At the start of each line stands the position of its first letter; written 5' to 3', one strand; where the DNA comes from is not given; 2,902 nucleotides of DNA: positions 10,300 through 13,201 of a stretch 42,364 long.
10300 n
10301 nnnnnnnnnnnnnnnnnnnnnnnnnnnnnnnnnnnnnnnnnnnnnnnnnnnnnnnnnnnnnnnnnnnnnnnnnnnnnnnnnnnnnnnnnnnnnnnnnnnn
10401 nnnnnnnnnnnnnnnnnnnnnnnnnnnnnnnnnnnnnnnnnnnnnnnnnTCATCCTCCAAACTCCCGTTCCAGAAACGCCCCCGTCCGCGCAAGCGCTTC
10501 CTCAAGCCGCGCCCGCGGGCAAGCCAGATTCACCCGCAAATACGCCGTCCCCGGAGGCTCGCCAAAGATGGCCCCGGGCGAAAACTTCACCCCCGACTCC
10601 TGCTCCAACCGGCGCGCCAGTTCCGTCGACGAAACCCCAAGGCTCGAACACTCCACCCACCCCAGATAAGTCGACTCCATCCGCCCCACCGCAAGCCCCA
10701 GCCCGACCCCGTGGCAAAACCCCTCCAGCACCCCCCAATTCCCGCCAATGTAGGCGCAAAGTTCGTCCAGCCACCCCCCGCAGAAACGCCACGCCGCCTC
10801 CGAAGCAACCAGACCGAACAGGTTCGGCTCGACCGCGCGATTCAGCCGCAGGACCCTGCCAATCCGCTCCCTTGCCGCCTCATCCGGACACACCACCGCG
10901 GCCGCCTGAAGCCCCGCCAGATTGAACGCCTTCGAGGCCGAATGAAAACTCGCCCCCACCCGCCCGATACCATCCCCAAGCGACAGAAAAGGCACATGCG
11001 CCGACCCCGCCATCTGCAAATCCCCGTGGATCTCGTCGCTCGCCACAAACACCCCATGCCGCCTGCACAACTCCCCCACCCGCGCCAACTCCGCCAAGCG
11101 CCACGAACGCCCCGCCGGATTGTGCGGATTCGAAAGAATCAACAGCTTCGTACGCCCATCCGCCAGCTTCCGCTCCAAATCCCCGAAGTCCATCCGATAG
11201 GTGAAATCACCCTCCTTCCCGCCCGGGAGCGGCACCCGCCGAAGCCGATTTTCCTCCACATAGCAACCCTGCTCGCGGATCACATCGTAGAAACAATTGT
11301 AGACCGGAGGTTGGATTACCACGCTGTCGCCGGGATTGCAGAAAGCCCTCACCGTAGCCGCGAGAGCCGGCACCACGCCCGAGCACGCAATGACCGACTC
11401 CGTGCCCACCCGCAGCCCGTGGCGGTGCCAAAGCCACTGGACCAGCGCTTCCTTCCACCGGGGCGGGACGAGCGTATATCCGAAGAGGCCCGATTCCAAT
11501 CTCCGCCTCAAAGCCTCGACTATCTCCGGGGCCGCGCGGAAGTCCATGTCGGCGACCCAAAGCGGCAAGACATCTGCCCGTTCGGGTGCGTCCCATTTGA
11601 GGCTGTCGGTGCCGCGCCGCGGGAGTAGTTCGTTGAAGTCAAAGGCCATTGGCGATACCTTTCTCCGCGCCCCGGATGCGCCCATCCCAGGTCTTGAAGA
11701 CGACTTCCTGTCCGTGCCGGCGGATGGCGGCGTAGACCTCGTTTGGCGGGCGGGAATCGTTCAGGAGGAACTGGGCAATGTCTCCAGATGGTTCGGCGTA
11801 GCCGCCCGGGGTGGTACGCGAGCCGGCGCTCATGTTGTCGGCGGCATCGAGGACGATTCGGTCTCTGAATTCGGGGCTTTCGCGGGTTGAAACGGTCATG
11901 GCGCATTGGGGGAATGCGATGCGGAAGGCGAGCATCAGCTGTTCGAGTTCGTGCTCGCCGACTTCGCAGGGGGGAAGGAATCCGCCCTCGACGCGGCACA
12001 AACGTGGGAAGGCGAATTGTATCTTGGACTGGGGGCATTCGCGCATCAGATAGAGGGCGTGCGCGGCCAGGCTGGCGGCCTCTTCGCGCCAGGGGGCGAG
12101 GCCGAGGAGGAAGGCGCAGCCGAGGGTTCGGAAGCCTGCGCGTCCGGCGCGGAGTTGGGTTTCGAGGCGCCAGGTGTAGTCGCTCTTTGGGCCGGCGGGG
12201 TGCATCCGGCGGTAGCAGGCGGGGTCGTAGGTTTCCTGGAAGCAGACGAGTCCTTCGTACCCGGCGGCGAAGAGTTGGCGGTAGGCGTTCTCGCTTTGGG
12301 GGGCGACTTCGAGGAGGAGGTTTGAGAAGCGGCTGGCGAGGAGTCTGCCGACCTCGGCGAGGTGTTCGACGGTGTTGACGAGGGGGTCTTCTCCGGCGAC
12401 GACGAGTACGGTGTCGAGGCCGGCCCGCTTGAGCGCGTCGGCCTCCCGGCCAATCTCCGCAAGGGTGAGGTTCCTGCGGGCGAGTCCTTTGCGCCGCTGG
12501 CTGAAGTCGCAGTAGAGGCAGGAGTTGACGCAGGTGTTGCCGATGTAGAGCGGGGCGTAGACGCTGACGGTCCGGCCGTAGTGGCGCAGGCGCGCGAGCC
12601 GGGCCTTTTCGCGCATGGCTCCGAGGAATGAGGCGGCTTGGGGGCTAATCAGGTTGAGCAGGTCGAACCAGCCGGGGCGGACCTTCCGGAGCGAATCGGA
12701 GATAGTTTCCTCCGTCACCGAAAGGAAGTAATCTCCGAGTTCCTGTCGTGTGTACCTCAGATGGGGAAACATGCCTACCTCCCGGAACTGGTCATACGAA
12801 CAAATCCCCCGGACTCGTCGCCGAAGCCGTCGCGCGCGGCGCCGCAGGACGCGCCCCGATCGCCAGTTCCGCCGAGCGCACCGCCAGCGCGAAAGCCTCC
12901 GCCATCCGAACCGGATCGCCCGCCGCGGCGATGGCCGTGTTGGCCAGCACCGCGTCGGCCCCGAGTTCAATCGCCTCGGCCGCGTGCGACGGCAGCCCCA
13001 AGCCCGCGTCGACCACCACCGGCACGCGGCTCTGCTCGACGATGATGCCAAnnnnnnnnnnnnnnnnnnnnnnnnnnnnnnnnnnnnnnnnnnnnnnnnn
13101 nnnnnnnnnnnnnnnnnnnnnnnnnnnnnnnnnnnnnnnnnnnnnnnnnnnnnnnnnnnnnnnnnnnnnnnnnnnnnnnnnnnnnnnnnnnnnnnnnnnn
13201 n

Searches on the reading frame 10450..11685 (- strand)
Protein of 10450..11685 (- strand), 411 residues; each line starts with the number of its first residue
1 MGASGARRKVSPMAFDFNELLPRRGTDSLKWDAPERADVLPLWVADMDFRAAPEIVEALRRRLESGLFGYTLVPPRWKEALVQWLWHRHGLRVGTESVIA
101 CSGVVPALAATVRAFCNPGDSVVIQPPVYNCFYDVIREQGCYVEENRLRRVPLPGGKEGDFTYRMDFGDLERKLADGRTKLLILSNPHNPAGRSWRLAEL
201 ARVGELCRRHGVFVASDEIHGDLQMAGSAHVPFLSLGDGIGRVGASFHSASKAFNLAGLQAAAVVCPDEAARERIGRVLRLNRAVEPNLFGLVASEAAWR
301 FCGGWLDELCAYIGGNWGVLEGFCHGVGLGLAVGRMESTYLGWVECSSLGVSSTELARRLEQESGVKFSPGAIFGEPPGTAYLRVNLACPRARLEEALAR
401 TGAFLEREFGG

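Call 15: search_protein_families(library=pfam, proteins=[window:10450-11685:-], max_evalue=0.01)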
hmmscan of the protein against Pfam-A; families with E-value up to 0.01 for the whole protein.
window:10450-11685:- (411 aa): 3 families
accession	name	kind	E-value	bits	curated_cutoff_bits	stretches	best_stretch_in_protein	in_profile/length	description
PF00155.27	Aminotran_1_2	-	3.5e-34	119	19.7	1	38-400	2-360/361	Aminotransferase class I and II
PF01212.27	Beta_elim_lyase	-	4.5e-05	23.4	27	1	111-217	63-168/288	Beta-eliminating lyase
PF01053.26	Cys_Met_Meta_PP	-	0.005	15.9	27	1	93-217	66-173/381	Cys/Met metabolism PLP-dependent enzyme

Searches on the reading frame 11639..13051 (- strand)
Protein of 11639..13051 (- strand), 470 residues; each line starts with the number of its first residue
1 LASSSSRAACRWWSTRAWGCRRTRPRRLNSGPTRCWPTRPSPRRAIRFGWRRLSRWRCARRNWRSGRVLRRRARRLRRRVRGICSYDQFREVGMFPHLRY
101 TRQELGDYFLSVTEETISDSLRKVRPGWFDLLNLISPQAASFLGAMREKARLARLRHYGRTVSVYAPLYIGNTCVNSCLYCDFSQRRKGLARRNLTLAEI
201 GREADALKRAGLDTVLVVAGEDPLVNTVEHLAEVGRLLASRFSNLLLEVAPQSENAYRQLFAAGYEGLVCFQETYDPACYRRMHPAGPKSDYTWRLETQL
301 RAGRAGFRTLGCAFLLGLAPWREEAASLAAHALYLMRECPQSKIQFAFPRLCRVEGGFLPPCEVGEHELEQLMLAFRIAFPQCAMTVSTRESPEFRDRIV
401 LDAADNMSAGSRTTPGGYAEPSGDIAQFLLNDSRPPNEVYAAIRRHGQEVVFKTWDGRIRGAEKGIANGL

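Call 15: search_protein_families(library=pfam, proteins=[window:11639-13051:-], max_evalue=0.01)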
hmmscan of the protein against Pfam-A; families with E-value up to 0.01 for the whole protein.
window:11639-13051:- (470 aa): 2 families
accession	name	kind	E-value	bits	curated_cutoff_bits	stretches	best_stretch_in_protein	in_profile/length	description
PF06968.18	BATS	-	1e-12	48.5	22.2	1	348-447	2-86/88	Biotin and Thiamin Synthesis associated domain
PF04055.27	Radical_SAM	-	8e-11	42.8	29.5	1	169-318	2-151/166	Radical SAM superfamily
